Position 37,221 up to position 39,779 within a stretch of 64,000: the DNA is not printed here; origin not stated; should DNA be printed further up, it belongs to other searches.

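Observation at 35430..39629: Molybdenum hydroxylase with reversed subunit order (Moco subunit first, fused FeS-FAD second) co-transcribed with a CDA-fold deaminase and lacking an XdhC-type chaperone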

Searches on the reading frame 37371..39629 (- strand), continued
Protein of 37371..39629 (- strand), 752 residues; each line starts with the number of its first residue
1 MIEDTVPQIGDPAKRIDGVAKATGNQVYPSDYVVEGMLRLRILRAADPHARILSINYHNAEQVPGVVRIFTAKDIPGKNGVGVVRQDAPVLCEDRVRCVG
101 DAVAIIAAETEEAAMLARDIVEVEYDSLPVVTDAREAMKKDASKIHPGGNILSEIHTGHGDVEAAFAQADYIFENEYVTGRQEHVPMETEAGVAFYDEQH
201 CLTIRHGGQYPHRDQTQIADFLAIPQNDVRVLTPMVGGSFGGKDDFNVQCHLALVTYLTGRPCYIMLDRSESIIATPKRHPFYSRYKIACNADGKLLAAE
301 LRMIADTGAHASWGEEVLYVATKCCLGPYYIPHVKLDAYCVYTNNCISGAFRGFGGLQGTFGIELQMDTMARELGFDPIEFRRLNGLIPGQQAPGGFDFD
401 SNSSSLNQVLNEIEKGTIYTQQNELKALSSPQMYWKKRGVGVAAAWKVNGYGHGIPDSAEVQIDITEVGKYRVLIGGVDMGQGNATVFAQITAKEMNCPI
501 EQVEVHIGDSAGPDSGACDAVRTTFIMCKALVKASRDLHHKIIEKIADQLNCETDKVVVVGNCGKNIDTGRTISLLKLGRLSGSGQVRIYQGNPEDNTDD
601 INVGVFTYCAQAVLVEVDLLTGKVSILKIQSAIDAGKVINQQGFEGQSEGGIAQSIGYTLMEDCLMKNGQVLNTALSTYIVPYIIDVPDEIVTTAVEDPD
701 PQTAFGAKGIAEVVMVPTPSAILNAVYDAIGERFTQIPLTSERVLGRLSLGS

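Call 14: search_solved_structures(query=window:37371-39629:-, show_alignments=3, max_evalue=1e-20)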
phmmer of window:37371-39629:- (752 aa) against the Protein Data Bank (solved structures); distinct sequences matched with E-value up to 1e-20: 42.
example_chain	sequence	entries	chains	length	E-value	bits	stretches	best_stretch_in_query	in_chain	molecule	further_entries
3hrd_A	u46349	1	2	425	3.7e-94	319.9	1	10-406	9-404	Nicotinate dehydrogenase large molybdopterin subunit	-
1rm6_A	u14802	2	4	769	1e-90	308.5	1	10-745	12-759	4-hydroxybenzoyl-CoA reductase alpha subunit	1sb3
7dqx_A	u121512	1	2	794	2.1e-74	254.6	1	13-747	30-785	6-hydroxypseudooxynicotine dehydrogenase complex subunit gamma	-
1t3q_B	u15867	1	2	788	3.1e-74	254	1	9-745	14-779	quinoline 2-oxidoreductase large subunit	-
1dgj_A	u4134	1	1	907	9.5e-72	245.8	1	13-530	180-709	ALDEHYDE OXIDOREDUCTASE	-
1sij_A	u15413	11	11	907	9.6e-69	235.8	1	14-496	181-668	Aldehyde oxidoreductase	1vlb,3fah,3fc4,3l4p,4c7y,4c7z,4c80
1fiq_C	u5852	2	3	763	5.7e-67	230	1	9-733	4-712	XANTHINE OXIDASE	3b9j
3sr6_C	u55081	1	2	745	6.8e-67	229.7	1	9-733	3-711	Xanthine dehydrogenase/oxidase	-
3etr_C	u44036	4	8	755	7.2e-67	229.6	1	9-733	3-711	Xanthine dehydrogenase/oxidase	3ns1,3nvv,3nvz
3nrz_C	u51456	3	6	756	7.3e-67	229.6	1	9-733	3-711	Xanthine dehydrogenase/oxidase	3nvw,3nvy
3eub_C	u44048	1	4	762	7.5e-67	229.6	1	9-733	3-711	Xanthine dehydrogenase/oxidase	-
8uem_A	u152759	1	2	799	2.4e-66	227.9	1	24-745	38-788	Carbon monoxide dehydrogenase (Large chain), CoxL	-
1n5x_A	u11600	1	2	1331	3.6e-66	227.4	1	9-733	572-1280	Xanthine Dehydrogenase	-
3una_A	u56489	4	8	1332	3.6e-66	227.3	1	9-733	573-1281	Xanthine dehydrogenase/oxidase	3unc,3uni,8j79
1fo4_A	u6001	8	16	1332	3.6e-66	227.3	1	9-733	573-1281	XANTHINE DEHYDROGENASE | Xanthine dehydrogenase/oxidase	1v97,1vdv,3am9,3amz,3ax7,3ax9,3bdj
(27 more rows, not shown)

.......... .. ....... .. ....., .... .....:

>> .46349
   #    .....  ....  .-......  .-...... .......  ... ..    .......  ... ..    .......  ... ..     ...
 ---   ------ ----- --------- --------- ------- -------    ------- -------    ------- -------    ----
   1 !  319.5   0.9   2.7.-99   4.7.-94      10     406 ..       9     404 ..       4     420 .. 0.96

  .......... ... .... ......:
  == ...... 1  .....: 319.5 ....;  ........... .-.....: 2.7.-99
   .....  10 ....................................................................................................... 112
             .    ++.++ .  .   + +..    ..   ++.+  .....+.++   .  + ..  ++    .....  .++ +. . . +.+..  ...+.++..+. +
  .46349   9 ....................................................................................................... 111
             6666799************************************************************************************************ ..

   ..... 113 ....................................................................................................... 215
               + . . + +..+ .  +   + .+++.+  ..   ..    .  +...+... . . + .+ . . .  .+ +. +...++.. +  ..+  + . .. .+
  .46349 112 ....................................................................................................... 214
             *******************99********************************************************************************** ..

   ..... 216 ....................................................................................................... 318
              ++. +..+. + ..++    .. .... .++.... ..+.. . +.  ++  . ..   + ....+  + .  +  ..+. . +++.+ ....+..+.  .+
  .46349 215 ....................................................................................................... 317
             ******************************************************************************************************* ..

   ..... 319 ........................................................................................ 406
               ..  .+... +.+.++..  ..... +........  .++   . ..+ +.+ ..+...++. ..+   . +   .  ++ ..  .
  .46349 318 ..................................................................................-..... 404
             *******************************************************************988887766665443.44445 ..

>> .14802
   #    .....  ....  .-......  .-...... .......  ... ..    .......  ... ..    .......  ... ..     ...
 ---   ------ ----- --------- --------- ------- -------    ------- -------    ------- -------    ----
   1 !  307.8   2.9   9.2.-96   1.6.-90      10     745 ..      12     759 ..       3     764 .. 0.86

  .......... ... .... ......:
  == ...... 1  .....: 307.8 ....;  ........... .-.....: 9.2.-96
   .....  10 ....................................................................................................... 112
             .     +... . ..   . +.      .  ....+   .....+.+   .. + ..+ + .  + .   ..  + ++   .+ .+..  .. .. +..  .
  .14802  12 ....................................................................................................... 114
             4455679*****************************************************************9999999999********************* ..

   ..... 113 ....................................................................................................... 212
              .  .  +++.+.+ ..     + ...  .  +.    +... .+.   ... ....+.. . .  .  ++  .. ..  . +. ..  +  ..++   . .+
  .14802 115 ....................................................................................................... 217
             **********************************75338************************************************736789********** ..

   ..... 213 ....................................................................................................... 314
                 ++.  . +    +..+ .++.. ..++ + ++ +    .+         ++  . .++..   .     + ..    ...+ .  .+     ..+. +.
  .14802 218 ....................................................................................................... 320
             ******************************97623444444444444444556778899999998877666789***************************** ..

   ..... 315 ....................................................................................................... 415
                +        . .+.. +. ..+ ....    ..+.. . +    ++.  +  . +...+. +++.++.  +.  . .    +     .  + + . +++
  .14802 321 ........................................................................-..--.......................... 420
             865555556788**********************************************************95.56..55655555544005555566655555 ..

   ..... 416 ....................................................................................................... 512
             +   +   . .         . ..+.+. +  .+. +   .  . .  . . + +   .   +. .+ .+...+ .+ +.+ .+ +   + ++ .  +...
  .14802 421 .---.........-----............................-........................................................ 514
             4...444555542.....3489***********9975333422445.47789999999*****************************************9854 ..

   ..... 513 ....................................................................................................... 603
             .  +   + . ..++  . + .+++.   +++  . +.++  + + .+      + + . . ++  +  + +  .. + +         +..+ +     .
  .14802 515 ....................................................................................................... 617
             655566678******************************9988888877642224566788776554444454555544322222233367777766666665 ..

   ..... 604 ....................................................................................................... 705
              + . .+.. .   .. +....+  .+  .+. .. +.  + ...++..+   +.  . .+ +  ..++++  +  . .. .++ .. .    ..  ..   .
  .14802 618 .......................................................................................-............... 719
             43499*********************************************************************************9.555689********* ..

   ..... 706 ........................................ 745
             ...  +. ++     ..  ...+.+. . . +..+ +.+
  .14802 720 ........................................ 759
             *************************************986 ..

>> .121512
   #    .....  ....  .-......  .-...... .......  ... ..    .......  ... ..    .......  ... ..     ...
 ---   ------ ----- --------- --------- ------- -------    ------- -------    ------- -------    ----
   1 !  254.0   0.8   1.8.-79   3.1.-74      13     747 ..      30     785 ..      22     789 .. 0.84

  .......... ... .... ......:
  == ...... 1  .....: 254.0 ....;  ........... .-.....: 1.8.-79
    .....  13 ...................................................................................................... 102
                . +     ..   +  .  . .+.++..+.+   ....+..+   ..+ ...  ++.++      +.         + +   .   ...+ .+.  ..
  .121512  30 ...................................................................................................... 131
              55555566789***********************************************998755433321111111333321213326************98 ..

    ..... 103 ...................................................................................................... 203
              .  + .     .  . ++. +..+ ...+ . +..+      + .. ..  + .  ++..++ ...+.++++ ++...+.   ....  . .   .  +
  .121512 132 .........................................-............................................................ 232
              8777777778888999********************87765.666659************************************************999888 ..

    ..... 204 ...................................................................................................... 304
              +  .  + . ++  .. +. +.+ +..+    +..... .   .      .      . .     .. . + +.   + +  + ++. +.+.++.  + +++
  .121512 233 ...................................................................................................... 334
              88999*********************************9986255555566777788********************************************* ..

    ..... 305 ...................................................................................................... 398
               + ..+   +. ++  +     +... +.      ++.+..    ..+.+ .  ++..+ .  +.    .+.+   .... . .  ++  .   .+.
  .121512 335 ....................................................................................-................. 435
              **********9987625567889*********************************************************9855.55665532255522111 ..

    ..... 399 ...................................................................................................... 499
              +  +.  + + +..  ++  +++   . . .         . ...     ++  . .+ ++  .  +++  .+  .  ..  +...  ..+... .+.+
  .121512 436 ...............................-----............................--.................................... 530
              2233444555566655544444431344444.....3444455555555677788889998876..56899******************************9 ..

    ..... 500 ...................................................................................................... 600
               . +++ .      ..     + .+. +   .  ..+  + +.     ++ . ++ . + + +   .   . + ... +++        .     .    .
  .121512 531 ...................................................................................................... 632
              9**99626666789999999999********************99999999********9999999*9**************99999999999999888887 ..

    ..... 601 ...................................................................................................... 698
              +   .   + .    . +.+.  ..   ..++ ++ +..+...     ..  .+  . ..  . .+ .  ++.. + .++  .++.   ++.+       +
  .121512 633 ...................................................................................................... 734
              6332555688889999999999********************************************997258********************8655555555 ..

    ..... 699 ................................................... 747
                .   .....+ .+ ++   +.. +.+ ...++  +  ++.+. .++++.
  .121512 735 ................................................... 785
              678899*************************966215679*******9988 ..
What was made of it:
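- On Nicotinate dehydrogenase (E. barkeri type): NdhL has Arg aligned to Val320 (call 14).
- Closest known: Eubacterium barkeri nicotinate dehydrogenase. Same: It gives the highest-scoring solved structure for the large subunit: 320 bits for NdhL and 161 bits for NdhM (call 14).
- The best solved-structure match is E. barkeri nicotinate dehydrogenase: NdhL at 3.7e-94 plus NdhM (call 14). NdhL has Arg where the window protein has Val320 (call 14), and NDH has a split L/M large subunit.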

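Call 16: find_encoding_contigs(protein=P0009, flank=10000, max_places=1)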
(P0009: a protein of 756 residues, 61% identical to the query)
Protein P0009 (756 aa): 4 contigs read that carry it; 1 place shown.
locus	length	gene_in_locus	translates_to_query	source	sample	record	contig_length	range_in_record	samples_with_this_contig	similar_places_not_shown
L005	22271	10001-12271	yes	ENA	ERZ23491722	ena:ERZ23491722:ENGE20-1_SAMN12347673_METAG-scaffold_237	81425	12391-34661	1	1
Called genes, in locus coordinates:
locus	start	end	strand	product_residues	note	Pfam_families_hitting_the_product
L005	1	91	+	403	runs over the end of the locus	PF01546:Peptidase_M20, PF07687:M20_dimer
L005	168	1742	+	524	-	PF00005:ABC_tran, PF13304:AAA_21 (faint), PF00005:ABC_tran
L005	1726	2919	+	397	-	PF02653:BPD_transp_2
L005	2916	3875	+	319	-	PF02653:BPD_transp_2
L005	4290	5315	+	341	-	PF02608:Bmp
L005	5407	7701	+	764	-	PF01315:Ald_Xan_dh_C, PF02738:MoCoBD_1, PF20256:MoCoBD_2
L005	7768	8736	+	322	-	PF14226:DIOX_N, PF03171:2OG-FeII_Oxy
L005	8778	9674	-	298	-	PF00753:Lactamase_B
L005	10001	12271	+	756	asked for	PF01315:Ald_Xan_dh_C, PF02738:MoCoBD_1, PF20256:MoCoBD_2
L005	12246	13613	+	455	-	PF00111:Fer2, PF13085:Fer2_3 (weak), PF01799:Fer2_2, PF00941:FAD_binding_5, PF03450:CO_deh_flav_C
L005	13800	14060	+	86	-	-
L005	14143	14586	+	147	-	PF01475:FUR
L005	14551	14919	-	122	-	-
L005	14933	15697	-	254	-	PF00005:ABC_tran, PF02463:SMC_N, PF13304:AAA_21 (weak)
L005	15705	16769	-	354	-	PF01497:Peripla_BP_2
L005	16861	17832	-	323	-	PF01032:FecCD, PF00950:ABC-3 (weak)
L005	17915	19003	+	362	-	PF03193:RsgA_GTPase (faint), PF02492:cobW, PF07683:CobW_C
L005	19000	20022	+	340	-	PF25175:Beta-prop_WDR5 (weak), PF24807:WD40_CDC20-Fz, PF25174:Beta-prop_THOC3 (weak), PF23381:Beta-prop_IFT122_1st, PF00400:WD40 (weak), PF24807:WD40_CDC20-Fz, PF25174:Beta-prop_THOC3, PF25175:Beta-prop_WDR5, +17 more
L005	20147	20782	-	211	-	PF02230:Abhydrolase_2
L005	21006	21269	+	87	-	-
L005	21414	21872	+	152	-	-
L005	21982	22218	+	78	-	-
